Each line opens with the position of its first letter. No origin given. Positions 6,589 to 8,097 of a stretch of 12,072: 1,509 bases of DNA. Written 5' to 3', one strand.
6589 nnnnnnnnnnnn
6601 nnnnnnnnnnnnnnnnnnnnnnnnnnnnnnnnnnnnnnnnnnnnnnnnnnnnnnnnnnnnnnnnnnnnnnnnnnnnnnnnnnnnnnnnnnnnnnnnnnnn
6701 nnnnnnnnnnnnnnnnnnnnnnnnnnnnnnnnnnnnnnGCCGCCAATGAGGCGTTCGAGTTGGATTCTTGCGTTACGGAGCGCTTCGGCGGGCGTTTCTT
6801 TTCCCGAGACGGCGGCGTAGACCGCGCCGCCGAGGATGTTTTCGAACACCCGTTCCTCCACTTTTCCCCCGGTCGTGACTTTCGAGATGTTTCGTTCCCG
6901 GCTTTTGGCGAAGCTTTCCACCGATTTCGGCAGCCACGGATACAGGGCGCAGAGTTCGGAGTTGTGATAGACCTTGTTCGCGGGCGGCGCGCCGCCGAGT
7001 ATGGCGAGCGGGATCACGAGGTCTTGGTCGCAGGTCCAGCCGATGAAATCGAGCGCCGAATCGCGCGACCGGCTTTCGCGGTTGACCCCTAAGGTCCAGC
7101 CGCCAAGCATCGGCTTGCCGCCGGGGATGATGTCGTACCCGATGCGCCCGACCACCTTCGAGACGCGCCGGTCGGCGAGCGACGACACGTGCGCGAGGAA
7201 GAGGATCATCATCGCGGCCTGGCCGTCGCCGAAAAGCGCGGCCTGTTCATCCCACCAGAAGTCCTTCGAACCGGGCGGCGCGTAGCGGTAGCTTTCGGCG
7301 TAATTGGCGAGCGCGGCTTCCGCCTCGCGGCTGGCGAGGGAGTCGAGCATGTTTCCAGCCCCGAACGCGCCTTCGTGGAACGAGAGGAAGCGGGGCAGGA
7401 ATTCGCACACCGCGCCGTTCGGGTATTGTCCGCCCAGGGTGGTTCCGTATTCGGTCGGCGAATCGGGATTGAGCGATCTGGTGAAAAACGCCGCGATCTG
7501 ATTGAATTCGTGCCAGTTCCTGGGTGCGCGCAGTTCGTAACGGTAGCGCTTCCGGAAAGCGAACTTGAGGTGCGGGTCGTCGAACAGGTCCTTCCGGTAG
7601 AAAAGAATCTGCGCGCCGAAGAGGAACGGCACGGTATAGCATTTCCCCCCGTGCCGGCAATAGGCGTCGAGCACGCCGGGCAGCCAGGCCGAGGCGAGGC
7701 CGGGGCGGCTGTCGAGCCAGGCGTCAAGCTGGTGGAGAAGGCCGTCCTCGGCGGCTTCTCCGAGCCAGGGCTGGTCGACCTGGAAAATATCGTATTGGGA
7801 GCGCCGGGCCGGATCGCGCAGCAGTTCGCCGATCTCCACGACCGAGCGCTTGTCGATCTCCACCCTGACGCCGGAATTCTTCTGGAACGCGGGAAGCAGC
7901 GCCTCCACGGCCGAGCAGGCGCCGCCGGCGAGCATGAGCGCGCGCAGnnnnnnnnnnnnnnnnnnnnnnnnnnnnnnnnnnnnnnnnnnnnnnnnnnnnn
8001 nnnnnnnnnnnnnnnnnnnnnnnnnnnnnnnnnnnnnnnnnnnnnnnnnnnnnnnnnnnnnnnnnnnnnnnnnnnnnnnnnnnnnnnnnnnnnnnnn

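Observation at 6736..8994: One-component regulator fusing a LacI repressor to an ABC-transporter solute-binding protein domain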

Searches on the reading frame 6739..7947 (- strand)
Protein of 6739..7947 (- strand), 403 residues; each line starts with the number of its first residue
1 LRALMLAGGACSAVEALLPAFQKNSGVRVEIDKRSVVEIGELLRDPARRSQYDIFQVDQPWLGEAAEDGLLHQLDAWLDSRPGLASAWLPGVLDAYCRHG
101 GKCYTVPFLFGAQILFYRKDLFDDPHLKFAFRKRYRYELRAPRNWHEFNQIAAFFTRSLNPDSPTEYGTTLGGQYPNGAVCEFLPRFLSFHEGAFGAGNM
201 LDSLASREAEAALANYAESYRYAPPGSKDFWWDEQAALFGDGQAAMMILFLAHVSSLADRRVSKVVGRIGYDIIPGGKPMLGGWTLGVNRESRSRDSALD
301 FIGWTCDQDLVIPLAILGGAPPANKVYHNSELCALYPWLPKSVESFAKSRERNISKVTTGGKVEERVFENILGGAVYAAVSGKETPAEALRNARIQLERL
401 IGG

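Call 18: find_related_loci(query=A2, collection=genome_contigs, flank=10000)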
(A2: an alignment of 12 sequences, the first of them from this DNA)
Query A2 (403 aa) in genome_contigs; peptide patterns used: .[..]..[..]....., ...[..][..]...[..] (x = any residue, [..] = any of these).
600 stretches matched a pattern (row limit reached: there are more); 396 encode a relative of the query (tblastn E <= 1e-3); the best 80 are kept; 80 distinct loci.
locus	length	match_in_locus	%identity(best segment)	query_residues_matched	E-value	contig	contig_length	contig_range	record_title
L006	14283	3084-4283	45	1-401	3e-128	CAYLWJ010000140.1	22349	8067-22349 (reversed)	MAG TPA_asm: uncultured Actinomycetota bacterium isolate SRP231805_co4_8 genome assembly, contig: k141_442753, whole gen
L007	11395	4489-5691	47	1-402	9e-127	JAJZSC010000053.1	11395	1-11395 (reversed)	MAG: Bacillota bacterium isolate SKS3.bin19 NODE_9427_length_11395_cov_0.936546, whole genome shotgun sequence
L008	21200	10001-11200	47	1-401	1e-125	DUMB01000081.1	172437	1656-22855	MAG TPA_asm: Clostridiaceae bacterium isolate AS04akNAM_34 52520_AS04, whole genome shotgun sequence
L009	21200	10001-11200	45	1-401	4e-122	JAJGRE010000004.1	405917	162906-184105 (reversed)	Calditrichales bacterium MX18-03 contig4_405917bp, whole genome shotgun sequence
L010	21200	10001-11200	45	1-401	1e-120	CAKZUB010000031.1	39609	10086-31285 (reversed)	MAG: uncultured Clostridia bacterium isolate S1_Bin_METABAT__240_1 genome assembly, contig: c_000000573040, whole genome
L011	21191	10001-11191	46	1-400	7e-118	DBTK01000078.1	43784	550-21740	MAG TPA_asm: Spirochaetaceae bacterium UBA1318 UBA1318_contig_12428, whole genome shotgun sequence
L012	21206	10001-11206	44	1-402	8e-117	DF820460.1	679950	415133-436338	Bacterium UASB14 DNA, scaffold: UASB14_scaffold_6, whole genome shotgun sequence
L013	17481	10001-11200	44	1-401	2e-116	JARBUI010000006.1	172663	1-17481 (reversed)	MAG: Clostridia bacterium isolate L_E1_T20_C_bin.58 scaffold_100, whole genome shotgun sequence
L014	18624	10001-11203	46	1-402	5e-114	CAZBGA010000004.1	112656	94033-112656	MAG TPA_asm: uncultured Treponemataceae bacterium isolate binchicken_co3_301 genome assembly, contig: NODE_386_length_11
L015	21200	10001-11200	46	1-401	1e-112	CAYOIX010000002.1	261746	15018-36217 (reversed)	MAG TPA_asm: uncultured Treponemataceae bacterium isolate binchicken_co3_424 genome assembly, contig: NODE_40_length_261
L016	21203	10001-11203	45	1-402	1e-110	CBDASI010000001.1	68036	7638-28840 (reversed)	MAG: Acetobacteraceae bacterium isolate 6dd22610-9232-4dae-8ee3-5e4ec884a064 genome assembly, contig: contig_1, whole ge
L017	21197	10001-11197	41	1-401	2e-110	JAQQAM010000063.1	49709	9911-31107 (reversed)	MAG: Spirochaetales bacterium isolate bin_41 k141_171282, whole genome shotgun sequence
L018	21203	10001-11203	45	1-402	3e-110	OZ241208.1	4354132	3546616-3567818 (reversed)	MAG: Acetobacteraceae bacterium isolate f6bd28eb-b7db-4268-bd27-7cd07ea16055 genome assembly, chromosome: 1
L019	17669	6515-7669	44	1-386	4e-102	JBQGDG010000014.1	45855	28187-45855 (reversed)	MAG: Neorhizobium sp. isolate FBaRs1_15 FBaRs1_contig14, whole genome shotgun sequence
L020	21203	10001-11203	43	1-402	1e-100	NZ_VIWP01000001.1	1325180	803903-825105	Neorhizobium alkalisoli strain 1225 Ga0365424_101, whole genome shotgun sequence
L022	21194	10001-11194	40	1-400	2e-98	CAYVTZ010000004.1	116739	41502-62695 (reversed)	MAG TPA_asm: uncultured Christensenellaceae bacterium isolate SRP242652_co4_132 genome assembly, contig: NODE_56_length_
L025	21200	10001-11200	38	1-402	3e-93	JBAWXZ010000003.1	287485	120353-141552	MAG: Eubacteriales bacterium isolate ELA076 MAG076_3, whole genome shotgun sequence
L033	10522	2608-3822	42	1-401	4e-86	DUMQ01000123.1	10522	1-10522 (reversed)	MAG TPA_asm: Bacillota bacterium isolate AS04akNAM_80 53605_AS04, whole genome shotgun sequence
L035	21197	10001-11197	36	1-401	4e-86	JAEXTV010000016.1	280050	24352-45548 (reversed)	MAG: Bacillota bacterium isolate OH_HBrB_366 k127_1683136, whole genome shotgun sequence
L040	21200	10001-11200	35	1-403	2e-83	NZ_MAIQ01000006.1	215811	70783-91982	Christensenella intestinihominis strain AF73-05CM02 AF73-05CM02.Scaf6, whole genome shotgun sequence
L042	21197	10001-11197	34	1-401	4e-79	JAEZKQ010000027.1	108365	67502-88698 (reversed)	MAG: Bacillota bacterium isolate OH_CDB_36 k127_2516892, whole genome shotgun sequence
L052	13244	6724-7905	35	1-399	9e-67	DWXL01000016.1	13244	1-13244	MAG TPA_asm: Candidatus Blautia excrementigallinarum isolate ChiSjej6B24-370 ChiSjej6B24M5__C6667_L13244_SAMN08009954, w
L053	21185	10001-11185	36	1-400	4e-66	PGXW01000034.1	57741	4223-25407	MAG: Spirochaetae bacterium HGW-Spirochaetae-2 08E140C01_scaffold_978, whole genome shotgun sequence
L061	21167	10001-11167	34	1-394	8e-65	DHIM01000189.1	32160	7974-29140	MAG TPA_asm: Clostridium sp. UBA4746 UBA4746_contig_2745, whole genome shotgun sequence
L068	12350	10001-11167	35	1-394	2e-64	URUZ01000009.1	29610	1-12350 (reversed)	uncultured Clostridium sp. isolate UMGS1373 genome assembly, contig: NODE_335_length_29610_cov_4.121864, whole genome sh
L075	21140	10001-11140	33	14-399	3e-63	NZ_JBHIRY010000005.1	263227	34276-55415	Paenibacillus medicaginis strain JCM 18446 NODE_5_length_263227_cov_85.360935, whole genome shotgun sequence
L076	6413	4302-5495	32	1-401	3e-63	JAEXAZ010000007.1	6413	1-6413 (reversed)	MAG: Bacillota bacterium isolate OH_SFB_51 k127_1262049, whole genome shotgun sequence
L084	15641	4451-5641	36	1-402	3e-62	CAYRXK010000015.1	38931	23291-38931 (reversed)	MAG TPA_asm: uncultured Treponemataceae bacterium isolate SRP220891_co1_53 genome assembly, contig: NODE_2013_length_389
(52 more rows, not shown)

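Call 22: search_protein_families(library=pfam, proteins=[L035:4374-5861:-, L040:14685-15701:+, L017:16761-17723:-, L022:11203-12750:+, L068:6418-7311:-, L076:5603-6301:+, L084:5651-6349:-, L042:12659-13642:+, L061:12311-13366:+, L075:14751-15593:+], max_evalue=0.00001)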
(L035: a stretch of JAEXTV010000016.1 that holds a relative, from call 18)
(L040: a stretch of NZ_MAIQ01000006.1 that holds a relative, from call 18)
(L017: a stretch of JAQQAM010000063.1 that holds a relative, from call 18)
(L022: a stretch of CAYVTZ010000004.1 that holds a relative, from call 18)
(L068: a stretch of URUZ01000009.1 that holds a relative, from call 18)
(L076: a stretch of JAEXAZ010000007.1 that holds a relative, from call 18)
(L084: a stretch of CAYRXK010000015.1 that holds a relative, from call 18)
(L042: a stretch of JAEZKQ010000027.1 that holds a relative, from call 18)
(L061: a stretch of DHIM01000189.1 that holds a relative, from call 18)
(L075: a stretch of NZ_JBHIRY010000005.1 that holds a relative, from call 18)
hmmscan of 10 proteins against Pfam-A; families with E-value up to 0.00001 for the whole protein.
L035:4374-5861:- (495 aa): 2 families
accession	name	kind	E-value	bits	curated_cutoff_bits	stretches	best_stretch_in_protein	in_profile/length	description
PF00005.33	ABC_tran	-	3.1e-56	190.2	25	2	20-171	1-137/137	ABC transporter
PF13304.12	AAA_21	-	1.4e-10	42.2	27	0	388-451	230-296/304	AAA domain, putative AbiEii toxin, Type IV TA system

L040:14685-15701:+ (338 aa): 4 families
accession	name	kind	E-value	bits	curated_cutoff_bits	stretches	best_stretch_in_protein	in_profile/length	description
PF13407.12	Peripla_BP_4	-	1.5e-61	208.6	35.1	1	64-316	1-257/258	Periplasmic binding protein domain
PF00532.27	Peripla_BP_1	-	5.9e-15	55.9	22.2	1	62-329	2-278/281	Periplasmic binding proteins and sugar binding domain of LacI family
PF13458.12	Peripla_BP_6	-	5.8e-08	33.2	31.7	1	92-287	44-237/343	Periplasmic binding protein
PF13377.12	Peripla_BP_3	-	2.1e-07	31.6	26.5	1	198-329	27-162/167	Periplasmic binding protein-like domain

L017:16761-17723:- (320 aa): 1 family
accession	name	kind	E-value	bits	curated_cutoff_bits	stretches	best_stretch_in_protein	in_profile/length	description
PF02653.21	BPD_transp_2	-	2.1e-29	102.9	26.8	1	44-307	6-269/269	Branched-chain amino acid transport system / permease component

L022:11203-12750:+ (515 aa): 2 families
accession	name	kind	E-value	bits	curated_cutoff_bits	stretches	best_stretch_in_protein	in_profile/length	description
PF00370.27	FGGY_N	-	2.9e-57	194.5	28.8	1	10-255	2-245/245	FGGY family of carbohydrate kinases, N-terminal domain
PF02782.22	FGGY_C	-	4.9e-31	108.5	27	1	265-461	2-197/198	FGGY family of carbohydrate kinases, C-terminal domain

L068:6418-7311:- (297 aa): 1 family
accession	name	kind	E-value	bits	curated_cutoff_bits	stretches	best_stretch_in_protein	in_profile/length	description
PF00528.27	BPD_transp_1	-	3.9e-18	66.3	26.4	1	91-283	4-172/184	Binding-protein-dependent transport system inner membrane component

L076:5603-6301:+ (232 aa): 0 families

L084:5651-6349:- (232 aa): 3 families
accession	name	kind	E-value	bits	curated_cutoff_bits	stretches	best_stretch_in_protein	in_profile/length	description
PF12706.13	Lactamase_B_2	-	4.6e-13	49.7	27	1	30-212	3-199/200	Beta-lactamase superfamily domain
PF00753.33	Lactamase_B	-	1.8e-09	38.3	22.7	1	19-178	6-178/196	Metallo-beta-lactamase superfamily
PF23023.1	Anti-Pycsar_Apyc1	-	7.1e-08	32.7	50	1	3-93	5-94/250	Anti-Pycsar protein Apyc1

L042:12659-13642:+ (327 aa): 1 family
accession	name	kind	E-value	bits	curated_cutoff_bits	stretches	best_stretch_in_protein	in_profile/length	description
PF01261.30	AP_endonuc_2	-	5.4e-33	115.2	31.1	1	22-305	4-246/249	Xylose isomerase-like TIM barrel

L061:12311-13366:+ (351 aa): 4 families
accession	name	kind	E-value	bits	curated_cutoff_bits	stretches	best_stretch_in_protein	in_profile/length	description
PF13343.11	SBP_bac_6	-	2.4e-24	86.6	24.6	1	85-319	1-233/245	Bacterial extracellular solute-binding protein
PF13416.11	SBP_bac_8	-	7.7e-23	82.1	27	1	61-322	10-278/279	Bacterial extracellular solute-binding protein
PF01547.30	SBP_bac_1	-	4.5e-16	60.2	26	1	61-294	22-307/307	Bacterial extracellular solute-binding protein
PF13531.11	SBP_bac_11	-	2.1e-08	34.6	25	1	61-297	24-222/227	Bacterial extracellular solute-binding protein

L075:14751-15593:+ (280 aa): 1 family
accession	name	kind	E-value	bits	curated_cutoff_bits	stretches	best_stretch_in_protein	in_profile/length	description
PF00528.27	BPD_transp_1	-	4.2e-17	62.9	26.4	1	113-269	24-178/184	Binding-protein-dependent transport system inner membrane component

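Call 23: search_protein_families(library=pfam, proteins=[L068:7325-8701:-, L042:13657-14715:+, L075:3787-5520:-, L008:15211-16356:+, L025:11662-12906:+, L033:4327-5424:+, L052:780-1607:-, L053:5532-6320:+, L035:14779-15726:+], max_evalue=0.00001)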
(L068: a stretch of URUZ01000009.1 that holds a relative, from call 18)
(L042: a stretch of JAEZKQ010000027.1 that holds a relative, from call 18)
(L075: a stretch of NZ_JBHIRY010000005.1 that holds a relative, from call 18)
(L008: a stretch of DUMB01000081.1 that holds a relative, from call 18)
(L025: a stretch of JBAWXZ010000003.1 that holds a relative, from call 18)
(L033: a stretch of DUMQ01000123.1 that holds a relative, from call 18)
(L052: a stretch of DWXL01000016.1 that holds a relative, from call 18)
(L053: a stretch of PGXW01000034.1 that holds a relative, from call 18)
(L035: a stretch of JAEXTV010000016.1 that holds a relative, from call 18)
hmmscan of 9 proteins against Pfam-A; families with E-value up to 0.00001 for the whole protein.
L068:7325-8701:- (458 aa): 2 families
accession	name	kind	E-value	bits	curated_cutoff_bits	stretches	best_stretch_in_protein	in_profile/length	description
PF13416.11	SBP_bac_8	-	2.9e-52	178.6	27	1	78-392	2-274/279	Bacterial extracellular solute-binding protein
PF01547.30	SBP_bac_1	-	3.3e-42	146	26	1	72-367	8-306/307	Bacterial extracellular solute-binding protein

L042:13657-14715:+ (352 aa): 3 families
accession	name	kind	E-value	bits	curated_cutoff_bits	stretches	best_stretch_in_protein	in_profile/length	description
PF08240.17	ADH_N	-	5.2e-32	110.6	23.5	1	28-137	2-104/104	Alcohol dehydrogenase GroES-like domain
PF00107.32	ADH_zinc_N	-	1.1e-27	96.9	31.8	1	174-304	1-127/129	Zinc-binding dehydrogenase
PF13602.12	ADH_zinc_N_2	-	8.2e-07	30.5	27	1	207-337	1-129/134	Zinc-binding dehydrogenase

L075:3787-5520:- (577 aa): 1 family
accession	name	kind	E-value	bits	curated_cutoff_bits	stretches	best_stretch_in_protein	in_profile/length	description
PF00528.27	BPD_transp_1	-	5.9e-17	62.4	26.4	2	398-565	20-175/184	Binding-protein-dependent transport system inner membrane component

L008:15211-16356:+ (381 aa): 1 family
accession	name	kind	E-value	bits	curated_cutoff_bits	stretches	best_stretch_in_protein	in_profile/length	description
PF01208.23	URO-D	-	1.8e-23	83.6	23.9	1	127-378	100-346/346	Uroporphyrinogen decarboxylase (URO-D)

L025:11662-12906:+ (414 aa): 1 family
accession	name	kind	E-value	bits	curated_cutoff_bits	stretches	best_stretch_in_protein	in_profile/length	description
PF00724.26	Oxidored_FMN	-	4e-32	112.3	27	1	8-226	2-233/342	NADH:flavin oxidoreductase / NADH oxidase family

L033:4327-5424:+ (365 aa): 4 families
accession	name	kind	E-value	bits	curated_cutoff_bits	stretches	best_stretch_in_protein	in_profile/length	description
PF01408.29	GFO_IDH_MocA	-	5.2e-29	101.8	24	1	6-122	2-118/120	Oxidoreductase family, NAD-binding Rossmann fold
PF22725.1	GFO_IDH_MocA_C3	-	4.6e-27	94.9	27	1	132-253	1-121/124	GFO/IDH/MocA C-terminal domain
PF02894.22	GFO_IDH_MocA_C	-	1.7e-24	87.3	22.9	1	136-345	1-218/218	Oxidoreductase family, C-terminal alpha/beta domain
PF03447.22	NAD_binding_3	-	3.2e-06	28.3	24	1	6-122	1-115/116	Homoserine dehydrogenase, NAD binding domain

L052:780-1607:- (275 aa): 2 families
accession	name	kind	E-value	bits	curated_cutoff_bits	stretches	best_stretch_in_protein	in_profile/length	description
PF16387.11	DUF4996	-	1.6e-26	93.2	33.7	1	164-270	1-102/102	Domain of unknown function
PF03009.23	GDPD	-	2.7e-11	44.5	23.6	1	18-152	1-115/244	Glycerophosphoryl diester phosphodiesterase family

L053:5532-6320:+ (262 aa): 3 families
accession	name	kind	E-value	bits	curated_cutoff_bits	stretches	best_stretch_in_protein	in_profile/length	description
PF13561.12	adh_short_C2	-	2.9e-57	194.4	27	1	26-259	3-235/236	Enoyl-(Acyl carrier protein) reductase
PF00106.31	adh_short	-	1.5e-46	158.8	26.6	1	20-207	3-190/195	short chain dehydrogenase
PF08659.16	KR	-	8.7e-13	49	22.6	1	21-169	4-152/180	KR domain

L035:14779-15726:+ (315 aa): 1 family
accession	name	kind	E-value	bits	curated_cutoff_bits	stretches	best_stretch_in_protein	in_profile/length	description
PF00294.29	PfkB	-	3.5e-33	115.7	25.8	1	11-284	12-288/302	pfkB family carbohydrate kinase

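Call 25: search_solved_structures(query=A2, max_evalue=0.001, show_alignments=1)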
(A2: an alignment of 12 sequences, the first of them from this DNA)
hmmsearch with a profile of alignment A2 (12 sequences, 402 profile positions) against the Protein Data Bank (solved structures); distinct sequences matched with E-value up to 0.001: 515 (the best 60 are shown).
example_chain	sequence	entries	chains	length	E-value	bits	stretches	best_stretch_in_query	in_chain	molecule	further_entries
5iai_A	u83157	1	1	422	1e-47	166.3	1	3-399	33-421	Sugar ABC transporter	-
1eu8_A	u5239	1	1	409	1.7e-40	142.5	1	19-401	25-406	TREHALOSE/MALTOSE BINDING PROTEIN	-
6dtq_A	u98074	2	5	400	7.9e-36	127.1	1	18-399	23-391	maltose-binding protein MalE3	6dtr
7nbz_A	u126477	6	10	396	1.2e-34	123.2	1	6-400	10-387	Sulfoquinovosyl binding protein | Sulfoquinovosyl glycerol-binding protein SmoF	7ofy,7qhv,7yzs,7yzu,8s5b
4rya_A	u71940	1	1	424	3.5e-33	118.4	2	160-400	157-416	ABC transporter substrate binding protein (Sorbitol)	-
6jar_A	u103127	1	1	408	2.7e-28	102.3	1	14-400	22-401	ABC transporter, periplasmic substrate-binding protein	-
6j9w_A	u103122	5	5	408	3.2e-28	102.1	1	14-400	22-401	ABC transporter, periplasmic substrate-binding protein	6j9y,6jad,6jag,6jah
6jam_A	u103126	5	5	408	5e-28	101.4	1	14-400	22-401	ABC transporter, periplasmic substrate-binding protein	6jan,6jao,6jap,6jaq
6jal_A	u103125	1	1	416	5.4e-28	101.3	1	14-400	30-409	ABC transporter, periplasmic substrate-binding protein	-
6jai_A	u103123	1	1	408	7.7e-28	100.8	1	14-400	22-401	ABC transporter, periplasmic substrate-binding protein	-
6jaz_A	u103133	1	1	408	1.9e-26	96.2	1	14-400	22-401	ABC transporter, periplasmic substrate-binding protein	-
6jb0_A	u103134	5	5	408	3.4e-26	95.4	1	14-400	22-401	ABC transporter, periplasmic substrate-binding protein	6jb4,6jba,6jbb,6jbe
5ci5_A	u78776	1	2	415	6.2e-26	94.5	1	15-399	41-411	Extracellular solute-binding protein family 1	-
5ysb_A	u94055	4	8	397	1.8e-25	93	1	10-388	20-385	Lin1841 protein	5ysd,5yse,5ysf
3jzj_A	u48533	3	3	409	2.1e-23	86.2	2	183-314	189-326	Acarbose/maltose binding protein GacH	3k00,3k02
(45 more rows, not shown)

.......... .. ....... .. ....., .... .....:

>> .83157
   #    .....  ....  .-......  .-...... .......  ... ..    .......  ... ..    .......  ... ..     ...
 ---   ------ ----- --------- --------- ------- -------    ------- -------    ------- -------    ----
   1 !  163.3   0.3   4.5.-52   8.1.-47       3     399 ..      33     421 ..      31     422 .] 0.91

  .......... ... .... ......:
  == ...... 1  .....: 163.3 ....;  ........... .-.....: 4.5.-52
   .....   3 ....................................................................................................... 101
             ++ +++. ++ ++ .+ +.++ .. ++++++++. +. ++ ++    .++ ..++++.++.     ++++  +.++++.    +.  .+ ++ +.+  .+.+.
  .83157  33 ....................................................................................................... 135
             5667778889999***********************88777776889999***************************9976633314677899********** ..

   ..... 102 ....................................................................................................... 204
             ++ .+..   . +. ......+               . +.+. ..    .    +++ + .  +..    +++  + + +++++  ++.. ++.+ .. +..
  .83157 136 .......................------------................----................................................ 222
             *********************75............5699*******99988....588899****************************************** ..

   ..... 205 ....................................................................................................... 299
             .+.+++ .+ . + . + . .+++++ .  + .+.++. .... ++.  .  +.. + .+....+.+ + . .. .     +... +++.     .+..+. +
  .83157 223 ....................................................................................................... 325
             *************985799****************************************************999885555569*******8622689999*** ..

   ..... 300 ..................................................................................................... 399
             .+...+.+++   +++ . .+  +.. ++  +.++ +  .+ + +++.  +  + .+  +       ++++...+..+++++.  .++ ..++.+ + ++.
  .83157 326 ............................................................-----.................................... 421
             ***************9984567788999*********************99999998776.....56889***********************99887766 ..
